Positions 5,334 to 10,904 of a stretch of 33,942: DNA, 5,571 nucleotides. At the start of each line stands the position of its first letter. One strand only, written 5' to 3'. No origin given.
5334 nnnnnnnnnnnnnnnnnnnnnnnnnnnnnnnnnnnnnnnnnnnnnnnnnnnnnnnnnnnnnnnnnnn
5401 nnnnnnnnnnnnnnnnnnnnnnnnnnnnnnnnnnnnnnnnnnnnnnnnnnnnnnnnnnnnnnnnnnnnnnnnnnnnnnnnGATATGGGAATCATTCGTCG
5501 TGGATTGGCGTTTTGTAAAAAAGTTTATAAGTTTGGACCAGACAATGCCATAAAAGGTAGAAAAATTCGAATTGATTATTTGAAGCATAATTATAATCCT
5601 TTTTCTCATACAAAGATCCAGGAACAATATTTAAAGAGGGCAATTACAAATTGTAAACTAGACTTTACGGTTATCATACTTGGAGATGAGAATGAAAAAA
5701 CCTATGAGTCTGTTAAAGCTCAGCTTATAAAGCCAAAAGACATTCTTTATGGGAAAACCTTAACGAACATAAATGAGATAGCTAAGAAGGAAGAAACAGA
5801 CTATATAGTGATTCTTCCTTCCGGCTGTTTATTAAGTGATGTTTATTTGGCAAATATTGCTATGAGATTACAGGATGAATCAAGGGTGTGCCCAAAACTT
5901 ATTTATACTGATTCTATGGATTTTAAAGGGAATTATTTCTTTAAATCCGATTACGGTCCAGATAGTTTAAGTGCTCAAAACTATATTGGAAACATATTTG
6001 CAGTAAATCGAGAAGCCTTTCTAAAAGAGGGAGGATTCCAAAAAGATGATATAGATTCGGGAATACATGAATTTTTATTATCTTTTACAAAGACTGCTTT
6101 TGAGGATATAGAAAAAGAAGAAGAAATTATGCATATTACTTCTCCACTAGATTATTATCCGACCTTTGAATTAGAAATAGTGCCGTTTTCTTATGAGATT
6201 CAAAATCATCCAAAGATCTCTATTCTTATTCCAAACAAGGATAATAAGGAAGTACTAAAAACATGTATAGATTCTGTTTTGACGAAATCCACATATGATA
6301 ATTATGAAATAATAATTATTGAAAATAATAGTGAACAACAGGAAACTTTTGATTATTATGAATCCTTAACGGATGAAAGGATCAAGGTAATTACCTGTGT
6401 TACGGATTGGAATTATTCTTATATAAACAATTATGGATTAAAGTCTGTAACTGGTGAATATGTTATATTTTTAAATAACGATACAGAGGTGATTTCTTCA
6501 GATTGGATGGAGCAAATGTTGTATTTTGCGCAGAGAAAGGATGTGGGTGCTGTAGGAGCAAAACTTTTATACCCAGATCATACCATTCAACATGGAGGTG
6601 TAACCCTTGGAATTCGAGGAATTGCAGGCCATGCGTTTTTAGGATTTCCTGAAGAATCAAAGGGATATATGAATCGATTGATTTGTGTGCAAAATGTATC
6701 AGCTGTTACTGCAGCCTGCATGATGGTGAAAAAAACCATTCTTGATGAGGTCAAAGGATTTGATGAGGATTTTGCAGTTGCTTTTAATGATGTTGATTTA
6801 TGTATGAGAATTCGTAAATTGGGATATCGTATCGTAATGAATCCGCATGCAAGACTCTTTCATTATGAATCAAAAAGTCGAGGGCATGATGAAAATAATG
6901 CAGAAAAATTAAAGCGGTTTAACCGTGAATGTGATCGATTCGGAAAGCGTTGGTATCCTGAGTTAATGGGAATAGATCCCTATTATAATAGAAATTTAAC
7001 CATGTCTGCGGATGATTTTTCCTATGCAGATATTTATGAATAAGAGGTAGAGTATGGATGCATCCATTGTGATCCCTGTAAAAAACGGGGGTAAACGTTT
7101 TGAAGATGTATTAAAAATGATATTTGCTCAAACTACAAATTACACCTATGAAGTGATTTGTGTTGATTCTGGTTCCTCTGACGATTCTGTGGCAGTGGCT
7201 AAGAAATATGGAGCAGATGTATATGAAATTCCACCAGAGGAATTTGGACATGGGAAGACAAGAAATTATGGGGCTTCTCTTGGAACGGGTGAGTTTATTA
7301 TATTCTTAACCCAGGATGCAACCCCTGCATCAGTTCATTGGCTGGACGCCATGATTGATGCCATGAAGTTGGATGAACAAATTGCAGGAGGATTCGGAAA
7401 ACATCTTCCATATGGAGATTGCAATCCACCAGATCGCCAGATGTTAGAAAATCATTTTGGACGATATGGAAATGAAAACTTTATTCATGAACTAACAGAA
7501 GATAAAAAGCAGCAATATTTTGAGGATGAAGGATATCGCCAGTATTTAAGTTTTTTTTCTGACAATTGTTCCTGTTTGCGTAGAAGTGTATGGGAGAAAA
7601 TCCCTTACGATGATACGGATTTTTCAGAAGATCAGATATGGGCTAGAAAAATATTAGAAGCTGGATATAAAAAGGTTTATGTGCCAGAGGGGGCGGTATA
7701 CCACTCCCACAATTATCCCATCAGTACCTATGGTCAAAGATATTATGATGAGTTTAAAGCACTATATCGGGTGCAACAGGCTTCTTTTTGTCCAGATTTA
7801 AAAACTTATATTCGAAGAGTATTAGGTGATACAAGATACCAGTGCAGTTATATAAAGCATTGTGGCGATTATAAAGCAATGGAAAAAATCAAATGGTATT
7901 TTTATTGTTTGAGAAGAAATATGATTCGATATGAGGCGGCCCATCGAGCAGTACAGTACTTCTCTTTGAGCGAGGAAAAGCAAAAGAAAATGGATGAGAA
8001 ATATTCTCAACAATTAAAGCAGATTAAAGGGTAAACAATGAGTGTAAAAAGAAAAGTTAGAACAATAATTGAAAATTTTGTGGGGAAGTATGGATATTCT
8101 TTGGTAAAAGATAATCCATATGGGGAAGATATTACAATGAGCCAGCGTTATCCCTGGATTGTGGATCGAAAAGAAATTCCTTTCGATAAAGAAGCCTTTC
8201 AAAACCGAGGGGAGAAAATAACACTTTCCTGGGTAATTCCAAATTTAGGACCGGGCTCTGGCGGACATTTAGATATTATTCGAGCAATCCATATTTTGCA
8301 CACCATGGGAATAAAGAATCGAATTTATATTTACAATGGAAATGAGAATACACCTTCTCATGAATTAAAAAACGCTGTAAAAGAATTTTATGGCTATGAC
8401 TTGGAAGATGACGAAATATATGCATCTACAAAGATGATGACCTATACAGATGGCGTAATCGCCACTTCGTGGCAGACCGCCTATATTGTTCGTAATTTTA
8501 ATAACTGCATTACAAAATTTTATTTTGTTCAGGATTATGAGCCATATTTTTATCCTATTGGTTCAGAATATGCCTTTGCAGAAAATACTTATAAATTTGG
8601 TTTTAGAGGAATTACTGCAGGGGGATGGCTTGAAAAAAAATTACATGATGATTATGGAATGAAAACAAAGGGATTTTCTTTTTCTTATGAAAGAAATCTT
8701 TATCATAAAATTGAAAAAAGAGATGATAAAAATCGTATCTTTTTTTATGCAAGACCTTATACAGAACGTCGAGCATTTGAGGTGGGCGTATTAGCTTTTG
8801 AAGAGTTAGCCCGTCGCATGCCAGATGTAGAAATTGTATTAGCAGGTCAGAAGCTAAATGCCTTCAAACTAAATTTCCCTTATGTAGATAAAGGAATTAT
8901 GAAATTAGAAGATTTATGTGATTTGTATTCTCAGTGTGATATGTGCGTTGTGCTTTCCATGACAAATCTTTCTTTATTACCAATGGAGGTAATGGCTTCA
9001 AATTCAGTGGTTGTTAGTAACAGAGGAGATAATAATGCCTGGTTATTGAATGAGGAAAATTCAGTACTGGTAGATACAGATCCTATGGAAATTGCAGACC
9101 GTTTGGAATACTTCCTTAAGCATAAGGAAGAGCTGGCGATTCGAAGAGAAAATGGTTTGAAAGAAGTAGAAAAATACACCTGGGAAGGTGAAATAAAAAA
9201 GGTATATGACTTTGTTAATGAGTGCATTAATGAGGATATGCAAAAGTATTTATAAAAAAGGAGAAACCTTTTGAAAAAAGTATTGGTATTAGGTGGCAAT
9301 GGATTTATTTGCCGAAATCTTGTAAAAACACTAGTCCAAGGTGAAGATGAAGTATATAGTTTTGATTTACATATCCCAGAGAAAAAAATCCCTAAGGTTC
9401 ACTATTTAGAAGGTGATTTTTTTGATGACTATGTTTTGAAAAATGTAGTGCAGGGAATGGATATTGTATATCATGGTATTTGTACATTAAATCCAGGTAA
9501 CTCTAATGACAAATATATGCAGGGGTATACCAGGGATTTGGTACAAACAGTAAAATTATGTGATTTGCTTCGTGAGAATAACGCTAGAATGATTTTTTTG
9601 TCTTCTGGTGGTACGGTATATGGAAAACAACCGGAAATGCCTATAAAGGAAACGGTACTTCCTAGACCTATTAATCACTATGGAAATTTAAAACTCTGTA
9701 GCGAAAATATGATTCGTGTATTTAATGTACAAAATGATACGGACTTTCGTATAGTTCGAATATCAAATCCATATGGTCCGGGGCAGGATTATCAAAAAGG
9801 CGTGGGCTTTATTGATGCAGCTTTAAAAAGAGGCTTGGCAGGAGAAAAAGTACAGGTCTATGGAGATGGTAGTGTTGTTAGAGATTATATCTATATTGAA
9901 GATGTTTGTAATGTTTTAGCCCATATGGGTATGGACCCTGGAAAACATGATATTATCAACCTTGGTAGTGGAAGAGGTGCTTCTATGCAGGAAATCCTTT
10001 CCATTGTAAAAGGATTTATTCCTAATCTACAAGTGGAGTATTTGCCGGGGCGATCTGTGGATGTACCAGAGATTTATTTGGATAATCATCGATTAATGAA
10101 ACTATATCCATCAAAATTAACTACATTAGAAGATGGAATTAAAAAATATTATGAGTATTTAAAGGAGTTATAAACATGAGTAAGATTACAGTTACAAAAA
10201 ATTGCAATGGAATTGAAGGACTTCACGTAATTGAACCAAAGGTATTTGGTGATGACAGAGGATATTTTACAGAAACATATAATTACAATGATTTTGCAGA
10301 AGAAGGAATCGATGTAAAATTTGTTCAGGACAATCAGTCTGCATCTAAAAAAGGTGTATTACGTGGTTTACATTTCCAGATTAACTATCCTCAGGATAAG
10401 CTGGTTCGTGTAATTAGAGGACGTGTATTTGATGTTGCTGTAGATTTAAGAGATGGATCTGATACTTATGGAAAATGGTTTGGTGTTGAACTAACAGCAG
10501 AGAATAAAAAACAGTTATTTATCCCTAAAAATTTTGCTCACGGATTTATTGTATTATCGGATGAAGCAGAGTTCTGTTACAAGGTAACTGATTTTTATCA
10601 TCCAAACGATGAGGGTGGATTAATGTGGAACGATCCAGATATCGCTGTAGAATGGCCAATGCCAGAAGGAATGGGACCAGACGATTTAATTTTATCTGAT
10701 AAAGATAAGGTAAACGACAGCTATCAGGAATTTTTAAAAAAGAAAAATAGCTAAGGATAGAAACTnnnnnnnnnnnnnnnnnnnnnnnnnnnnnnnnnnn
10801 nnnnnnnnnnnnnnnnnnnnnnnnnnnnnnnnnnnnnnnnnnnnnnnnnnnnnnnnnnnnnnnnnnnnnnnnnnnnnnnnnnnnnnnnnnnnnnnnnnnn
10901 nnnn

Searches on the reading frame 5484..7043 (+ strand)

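Call 15: search_protein_families(library=pfam, proteins=[window:5484-7043:+], max_evalue=0.001)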
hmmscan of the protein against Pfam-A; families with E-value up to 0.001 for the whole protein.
window:5484-7043:+ (519 aa): 5 families
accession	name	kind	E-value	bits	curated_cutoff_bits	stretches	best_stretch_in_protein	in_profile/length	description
PF00535.33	Glycos_transf_2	-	2.7e-20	73.4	23.3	1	246-422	1-166/168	Glycosyl transferase family 2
PF13641.12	Glyco_tranf_2_3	-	1e-15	58.8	27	1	243-465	1-216/230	Glycosyltransferase like family 2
PF10111.15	Glyco_tranf_2_2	-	3.9e-09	36.8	27.3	1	248-355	3-112/276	Glycosyltransferase like family 2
PF13712.12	Glyco_tranf_2_5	-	1.4e-07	31.9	27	1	278-465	4-194/210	Glycosyltransferase like family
PF13632.12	Glyco_trans_2_3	-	5.4e-05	23.5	27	1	406-490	70-136/198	Glycosyl transferase family group 2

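Call 56: search_protein_families(library=ncbifam, proteins=[window:5484-7043:+], max_evalue=0.00001)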
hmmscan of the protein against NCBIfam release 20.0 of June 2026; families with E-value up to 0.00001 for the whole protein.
window:5484-7043:+ (519 aa): 15 families
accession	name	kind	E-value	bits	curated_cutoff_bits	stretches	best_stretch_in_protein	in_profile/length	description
TIGR03965.1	mycofact_glyco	equivalog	6.4e-23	81.4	280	1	240-460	71-280/467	mycofactocin biosynthesis glycosyltransferase MftF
NF038299.1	EPS_HpsN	equivalog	3.3e-21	75.6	425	1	243-469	1-229/317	hormogonium polysaccharide biosynthesis glycosyltransferase HpsN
NF047683.1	TeichurnBiosyTuaG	equivalog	1.1e-12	48.1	400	1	240-354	3-116/252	teichuronic acid biosynthesis protein TuaG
NF041875.1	EPS_EpsD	equivalog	1.2e-11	44.6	370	0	415-465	162-211/325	exopolysaccharide biosynthesis glycosyltransferase EpsD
TIGR03937.1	PgaC_IcaA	equivalog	1.9e-11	43.5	422.3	1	217-458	16-248/407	poly-beta-1,6-N-acetyl-D-glucosamine synthase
TIGR01556.1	rhamnosyltran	subfamily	4e-09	36.1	200.55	1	270-461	18-201/281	rhamnosyltransferase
NF007482.0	PRK10073.1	equivalog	6.4e-09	35.2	423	1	240-354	3-115/334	glycosyltransferase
NF050050.1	ProtGlycPglI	equivalog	8.9e-09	35.1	500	1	243-339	2-99/306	GalNAc(5)-diNAcBac-PP-undecaprenol beta-1,3-glucosyltransferase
TIGR03111.1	glyc2_xrt_Gpos1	hypoth_equivalog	1.6e-08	33.8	363.95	1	239-365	45-173/439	TIGR03111 family XrtG-associated glycosyltransferase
NF041394.1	GtaseAglG_Halo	equivalog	4.9e-08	32.6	440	1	252-460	12-215/304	glucosyl-dolichyl phosphate glucuronosyltransferase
NF007453.0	PRK10018.1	equivalog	1e-07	31.9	382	1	240-340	3-103/280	colanic acid biosynthesis glycosyltransferase WcaA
TIGR04283.1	glyco_like_mftF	equivalog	1.2e-07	31.6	182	0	245-352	1-100/221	TIGR04283 family arsenosugar biosynthesis glycosyltransferase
TIGR04017.1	WcaA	equivalog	1.8e-07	31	495.75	1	241-339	3-101/279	colanic acid biosynthesis glycosyltransferase WcaA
NF038302.1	EPS_HpsE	equivalog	2.3e-07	30.1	300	1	245-362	3-125/307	hormogonium polysaccharide biosynthesis glycosyltransferase HpsE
NF053739.1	GlytfEpsEBac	equivalog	4.5e-07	29.1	450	1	243-371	1-130/265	glycosyltransferase EpsE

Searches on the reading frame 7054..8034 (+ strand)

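Call 15: search_protein_families(library=pfam, proteins=[window:7054-8034:+], max_evalue=0.001)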
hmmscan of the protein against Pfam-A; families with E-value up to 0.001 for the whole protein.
window:7054-8034:+ (326 aa): 2 families
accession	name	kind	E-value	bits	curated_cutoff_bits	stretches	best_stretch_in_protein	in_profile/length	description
PF00535.33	Glycos_transf_2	-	2e-18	67.3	23.3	1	4-152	1-136/168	Glycosyl transferase family 2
PF10111.15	Glyco_tranf_2_2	-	6.1e-08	32.9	27.3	1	4-105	1-110/276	Glycosyltransferase like family 2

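Call 56: search_protein_families(library=ncbifam, proteins=[window:7054-8034:+], max_evalue=0.00001)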
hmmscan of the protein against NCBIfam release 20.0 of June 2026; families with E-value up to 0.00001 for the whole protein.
window:7054-8034:+ (326 aa): 6 families
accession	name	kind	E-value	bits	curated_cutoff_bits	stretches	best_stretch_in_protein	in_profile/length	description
TIGR04283.1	glyco_like_mftF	equivalog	1.8e-14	53.8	182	1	4-115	2-108/221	TIGR04283 family arsenosugar biosynthesis glycosyltransferase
TIGR03965.1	mycofact_glyco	equivalog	4.6e-13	48.9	280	1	2-229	75-292/467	mycofactocin biosynthesis glycosyltransferase MftF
NF007482.0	PRK10073.1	equivalog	1.4e-11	43.9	423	1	3-89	8-96/334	glycosyltransferase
NF041875.1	EPS_EpsD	equivalog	2.9e-10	40.1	370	1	4-219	2-208/325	exopolysaccharide biosynthesis glycosyltransferase EpsD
NF010496.0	PRK13915.1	equivalog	7.7e-09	35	262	1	3-110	33-148/307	glucosyl-3-phosphoglycerate synthase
NF038302.1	EPS_HpsE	equivalog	9.8e-09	34.6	300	1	1-117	1-123/307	hormogonium polysaccharide biosynthesis glycosyltransferase HpsE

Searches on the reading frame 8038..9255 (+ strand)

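Call 3: search_protein_families(library=pfam, proteins=[window:8038-9255:+], max_evalue=0.01)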
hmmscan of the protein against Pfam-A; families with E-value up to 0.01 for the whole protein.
window:8038-9255:+ (405 aa): 5 families
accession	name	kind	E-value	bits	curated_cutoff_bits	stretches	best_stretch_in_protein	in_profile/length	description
PF22772.2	WsaF_C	-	3.6e-18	66.1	27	1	233-356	2-132/133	WsaF, C-terminal domain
PF13692.12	Glyco_trans_1_4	-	1.8e-08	35.2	27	1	232-361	2-141/142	Glycosyl transferases group 1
PF13524.12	Glyco_trans_1_2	-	1.9e-08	34.8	25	1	253-383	5-136/144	Glycosyl transferase-like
PF21374.3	WsaF_N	-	2.8e-08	34.4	27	1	133-189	82-147/156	WsaF, N-terminal domain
PF00534.26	Glycos_transf_1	-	5e-07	29.9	26.4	1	222-373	5-169/172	Glycosyl transferases group 1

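Call 4: search_protein_families(library=ncbifam, proteins=[window:8038-9255:+], max_evalue=0.01)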
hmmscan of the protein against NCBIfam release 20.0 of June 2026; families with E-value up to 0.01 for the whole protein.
window:8038-9255:+ (405 aa): 2 families
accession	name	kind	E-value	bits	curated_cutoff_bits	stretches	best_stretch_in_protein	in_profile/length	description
TIGR04047.1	MSMEG_0565_glyc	hypoth_equivalog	0.00025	20.3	259.85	1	283-385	260-363/373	MSMEG_0565 family glycosyltransferase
TIGR04063.1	stp3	hypoth_equivalog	0.005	15.8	442.05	0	294-388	284-387/397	TIGR04063 family PEP-CTERM/XrtA system glycosyltransferase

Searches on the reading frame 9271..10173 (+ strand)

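Call 3: search_protein_families(library=pfam, proteins=[window:9271-10173:+], max_evalue=0.01)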
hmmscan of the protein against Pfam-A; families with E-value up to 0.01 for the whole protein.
window:9271-10173:+ (300 aa): 6 families
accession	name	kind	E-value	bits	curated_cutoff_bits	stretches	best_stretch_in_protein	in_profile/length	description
PF01370.27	Epimerase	-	2.6e-36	125.7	20.9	1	4-232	1-240/240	NAD dependent epimerase/dehydratase family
PF16363.11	GDP_Man_Dehyd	-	4.3e-21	76.2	27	1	5-245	1-261/332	GDP-mannose 4,6 dehydratase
PF01073.25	3Beta_HSD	-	5.1e-13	49.1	22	1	5-223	1-234/280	3-beta hydroxysteroid dehydrogenase/isomerase family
PF04321.23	RmlD_sub_bind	-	6.2e-09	35.8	27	1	3-199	2-178/287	RmlD substrate binding domain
PF13460.12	NAD_binding_10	-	3.3e-05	24.3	27.2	1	8-164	1-143/184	NAD(P)H-binding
PF07993.18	NAD_binding_4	-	0.0028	17.3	20.1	0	54-166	80-206/258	Male sterility protein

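Call 4: search_protein_families(library=ncbifam, proteins=[window:9271-10173:+], max_evalue=0.01)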
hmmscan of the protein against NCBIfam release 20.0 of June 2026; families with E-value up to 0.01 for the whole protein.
window:9271-10173:+ (300 aa): 22 families
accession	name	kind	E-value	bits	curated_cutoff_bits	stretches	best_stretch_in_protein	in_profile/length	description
TIGR01179.1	galE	equivalog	1.8e-30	106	262.3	1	3-295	1-323/332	UDP-glucose 4-epimerase GalE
TIGR02197.1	heptose_epim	equivalog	5e-26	91.6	274.6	1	4-298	1-314/316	ADP-glyceromanno-heptose 6-epimerase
TIGR01181.1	dTDP_gluc_dehyt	equivalog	7.6e-22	77.8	365.1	1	3-291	1-305/321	dTDP-glucose 4,6-dehydratase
TIGR04180.1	EDH_00030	hypoth_equivalog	8.5e-19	67.7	475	1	4-250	1-256/297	NAD-dependent 4,6-dehydratase LegB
NF007956.0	PRK10675.1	subfamily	7.9e-18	64.7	394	1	3-275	2-306/338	UDP-glucose 4-epimerase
NF008360.0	PRK11150.1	equivalog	3.8e-16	59.2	452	1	4-259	2-263/310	ADP-glyceromanno-heptose 6-epimerase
NF047922.1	GDPFucSynFcl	equivalog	3.1e-15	56.4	500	1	96-296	89-300/308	GDP-L-fucose synthase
NF043036.1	ErythonDh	equivalog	1.6e-11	44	325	1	3-194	2-207/321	D-erythronate dehydrogenase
NF008872.0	PRK11908.1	equivalog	1.4e-10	40.8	294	1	1-232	1-252/349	bifunctional UDP-4-keto-pentose/UDP-xylose synthase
NF007582.0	PRK10217.1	equivalog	2.6e-10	39.9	698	1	125-233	148-253/355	dTDP-glucose 4,6-dehydratase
NF042423.1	oxyalk_red_Shew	equivalog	8.5e-09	34.9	580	1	2-212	9-213/331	2-alkyl-3-oxoalkanoate reductase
TIGR03466.1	HpnA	hypoth_equivalog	2e-08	33.5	367.65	1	3-171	2-174/327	hopanoid-associated sugar epimerase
NF042422.1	oxyalk_red_OleD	equivalog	2.1e-08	33.9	580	1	3-213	2-208/329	2-alkyl-3-oxoalkanoate reductase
NF007490.0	PRK10084.1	subfamily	4.8e-08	32.4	649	1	126-232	156-259/361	dTDP-glucose 4,6-dehydratase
NF011728.1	PRK15181.1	equivalog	5.2e-08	32.3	760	1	109-247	137-279/348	Vi polysaccharide biosynthesis UDP-N-acetylglucosaminuronic acid C-4 epimerase TviC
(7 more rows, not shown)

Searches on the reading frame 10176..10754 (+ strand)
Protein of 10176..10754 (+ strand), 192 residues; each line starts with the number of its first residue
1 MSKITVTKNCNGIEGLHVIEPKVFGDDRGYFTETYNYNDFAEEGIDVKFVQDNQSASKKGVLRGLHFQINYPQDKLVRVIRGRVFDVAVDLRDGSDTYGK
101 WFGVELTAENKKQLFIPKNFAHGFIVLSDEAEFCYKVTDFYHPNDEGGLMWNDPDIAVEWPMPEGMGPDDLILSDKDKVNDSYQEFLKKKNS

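Call 3: search_protein_families(library=pfam, proteins=[window:10176-10754:+], max_evalue=0.01)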
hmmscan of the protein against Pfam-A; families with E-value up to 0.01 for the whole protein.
window:10176-10754:+ (192 aa): 1 family
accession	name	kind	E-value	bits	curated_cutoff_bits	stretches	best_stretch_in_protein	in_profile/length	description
PF00908.23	dTDP_sugar_isom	-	6.9e-73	244.3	27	1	13-182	4-165/168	dTDP-4-dehydrorhamnose 3,5-epimerase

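Call 4: search_protein_families(library=ncbifam, proteins=[window:10176-10754:+], max_evalue=0.01)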
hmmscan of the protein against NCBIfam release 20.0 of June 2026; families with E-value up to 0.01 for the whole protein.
window:10176-10754:+ (192 aa): 1 family
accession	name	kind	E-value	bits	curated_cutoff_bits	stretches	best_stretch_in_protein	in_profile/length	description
TIGR01221.1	rmlC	equivalog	2.4e-75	252.2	155.75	1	13-185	7-174/176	dTDP-4-dehydrorhamnose 3,5-epimerase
